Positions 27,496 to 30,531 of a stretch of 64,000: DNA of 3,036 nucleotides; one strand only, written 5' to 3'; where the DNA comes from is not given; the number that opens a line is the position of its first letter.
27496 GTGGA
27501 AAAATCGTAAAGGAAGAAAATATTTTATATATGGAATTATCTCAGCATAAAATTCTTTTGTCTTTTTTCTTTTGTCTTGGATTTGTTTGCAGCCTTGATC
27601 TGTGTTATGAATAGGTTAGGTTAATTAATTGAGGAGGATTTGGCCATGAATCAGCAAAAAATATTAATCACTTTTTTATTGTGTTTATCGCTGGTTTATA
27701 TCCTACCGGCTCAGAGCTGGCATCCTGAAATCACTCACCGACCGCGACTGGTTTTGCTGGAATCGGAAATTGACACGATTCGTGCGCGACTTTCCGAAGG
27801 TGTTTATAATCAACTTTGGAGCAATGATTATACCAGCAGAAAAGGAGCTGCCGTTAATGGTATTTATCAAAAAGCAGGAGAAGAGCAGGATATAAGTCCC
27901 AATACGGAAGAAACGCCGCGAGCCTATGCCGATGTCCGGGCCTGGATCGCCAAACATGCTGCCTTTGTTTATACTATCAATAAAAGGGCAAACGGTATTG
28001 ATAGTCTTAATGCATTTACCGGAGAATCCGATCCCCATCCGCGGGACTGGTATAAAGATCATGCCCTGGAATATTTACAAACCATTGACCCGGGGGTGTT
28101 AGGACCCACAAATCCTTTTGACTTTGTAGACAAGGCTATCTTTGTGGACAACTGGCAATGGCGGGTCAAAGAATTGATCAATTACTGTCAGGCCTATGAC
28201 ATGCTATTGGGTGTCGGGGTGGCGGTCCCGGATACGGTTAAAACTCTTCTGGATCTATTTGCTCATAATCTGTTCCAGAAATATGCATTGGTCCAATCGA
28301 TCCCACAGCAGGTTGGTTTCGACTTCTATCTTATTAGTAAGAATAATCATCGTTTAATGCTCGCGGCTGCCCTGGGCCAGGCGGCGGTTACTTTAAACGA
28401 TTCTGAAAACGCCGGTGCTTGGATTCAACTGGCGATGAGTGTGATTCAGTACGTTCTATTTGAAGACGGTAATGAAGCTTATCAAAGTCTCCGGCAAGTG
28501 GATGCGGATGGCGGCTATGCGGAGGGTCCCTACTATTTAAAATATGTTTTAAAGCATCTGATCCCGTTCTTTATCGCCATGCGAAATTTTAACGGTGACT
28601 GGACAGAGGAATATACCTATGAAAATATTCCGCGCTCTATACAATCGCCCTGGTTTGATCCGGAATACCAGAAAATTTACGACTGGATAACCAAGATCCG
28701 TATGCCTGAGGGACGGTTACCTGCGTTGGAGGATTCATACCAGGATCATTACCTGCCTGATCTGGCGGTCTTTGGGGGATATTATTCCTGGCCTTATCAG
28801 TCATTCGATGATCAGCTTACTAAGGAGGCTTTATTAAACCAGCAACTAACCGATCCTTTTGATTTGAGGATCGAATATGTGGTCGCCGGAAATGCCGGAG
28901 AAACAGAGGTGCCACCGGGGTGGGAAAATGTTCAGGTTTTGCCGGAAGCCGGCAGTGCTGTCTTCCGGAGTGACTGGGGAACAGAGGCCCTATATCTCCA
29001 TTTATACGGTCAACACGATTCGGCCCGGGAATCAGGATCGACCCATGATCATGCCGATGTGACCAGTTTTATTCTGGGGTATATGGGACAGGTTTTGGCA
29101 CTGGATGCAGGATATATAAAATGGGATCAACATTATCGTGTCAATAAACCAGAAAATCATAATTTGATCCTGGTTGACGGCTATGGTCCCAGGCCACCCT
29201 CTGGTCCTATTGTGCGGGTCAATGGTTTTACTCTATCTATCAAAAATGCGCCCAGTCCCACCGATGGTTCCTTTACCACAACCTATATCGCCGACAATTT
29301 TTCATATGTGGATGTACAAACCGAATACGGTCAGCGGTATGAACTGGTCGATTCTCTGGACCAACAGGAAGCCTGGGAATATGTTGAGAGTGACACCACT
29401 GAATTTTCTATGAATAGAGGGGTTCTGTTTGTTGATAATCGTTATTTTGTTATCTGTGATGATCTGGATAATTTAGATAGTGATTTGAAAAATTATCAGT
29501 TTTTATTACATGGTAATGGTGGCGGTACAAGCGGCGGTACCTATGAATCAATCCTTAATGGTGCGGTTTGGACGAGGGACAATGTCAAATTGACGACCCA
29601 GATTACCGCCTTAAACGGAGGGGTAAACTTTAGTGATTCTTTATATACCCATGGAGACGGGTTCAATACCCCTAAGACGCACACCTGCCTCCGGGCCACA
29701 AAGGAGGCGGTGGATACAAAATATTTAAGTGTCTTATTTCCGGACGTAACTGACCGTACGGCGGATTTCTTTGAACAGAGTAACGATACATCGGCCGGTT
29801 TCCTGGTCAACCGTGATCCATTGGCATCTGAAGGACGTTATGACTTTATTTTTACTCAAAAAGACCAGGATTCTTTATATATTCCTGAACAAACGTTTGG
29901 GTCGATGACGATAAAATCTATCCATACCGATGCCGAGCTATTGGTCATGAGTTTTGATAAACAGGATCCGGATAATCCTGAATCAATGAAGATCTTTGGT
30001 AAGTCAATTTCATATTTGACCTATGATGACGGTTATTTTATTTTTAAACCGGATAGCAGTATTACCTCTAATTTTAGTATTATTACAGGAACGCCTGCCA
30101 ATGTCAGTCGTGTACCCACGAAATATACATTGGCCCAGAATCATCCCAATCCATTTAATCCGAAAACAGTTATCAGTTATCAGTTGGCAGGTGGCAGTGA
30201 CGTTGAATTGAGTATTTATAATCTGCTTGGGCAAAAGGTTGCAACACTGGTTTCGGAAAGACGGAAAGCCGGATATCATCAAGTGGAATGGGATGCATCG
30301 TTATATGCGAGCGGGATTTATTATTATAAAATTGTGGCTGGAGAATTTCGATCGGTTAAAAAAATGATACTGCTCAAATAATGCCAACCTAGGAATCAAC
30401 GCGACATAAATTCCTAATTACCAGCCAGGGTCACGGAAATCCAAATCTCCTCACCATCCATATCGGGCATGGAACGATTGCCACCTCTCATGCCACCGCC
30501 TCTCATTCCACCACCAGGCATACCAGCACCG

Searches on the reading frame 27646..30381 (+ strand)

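Call 44: search_protein_families(library=pfam, proteins=[window:27646-30381:+], max_evalue=0.001)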
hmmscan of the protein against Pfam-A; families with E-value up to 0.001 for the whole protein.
window:27646-30381:+ (911 aa): 3 families
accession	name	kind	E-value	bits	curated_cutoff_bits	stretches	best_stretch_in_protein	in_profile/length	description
PF18962.6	Por_Secre_tail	-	8.9e-09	36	27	1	834-908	3-74/75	Secretion system C-terminal sorting domain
PF13860.13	FlgD_ig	-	0.00023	21.5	27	1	844-898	15-75/79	FlgD Ig-like domain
PF07940.18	Hepar_II_III_C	-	0.00057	19.9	24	0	460-672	32-212/237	Heparinase II/III-like, C-terminal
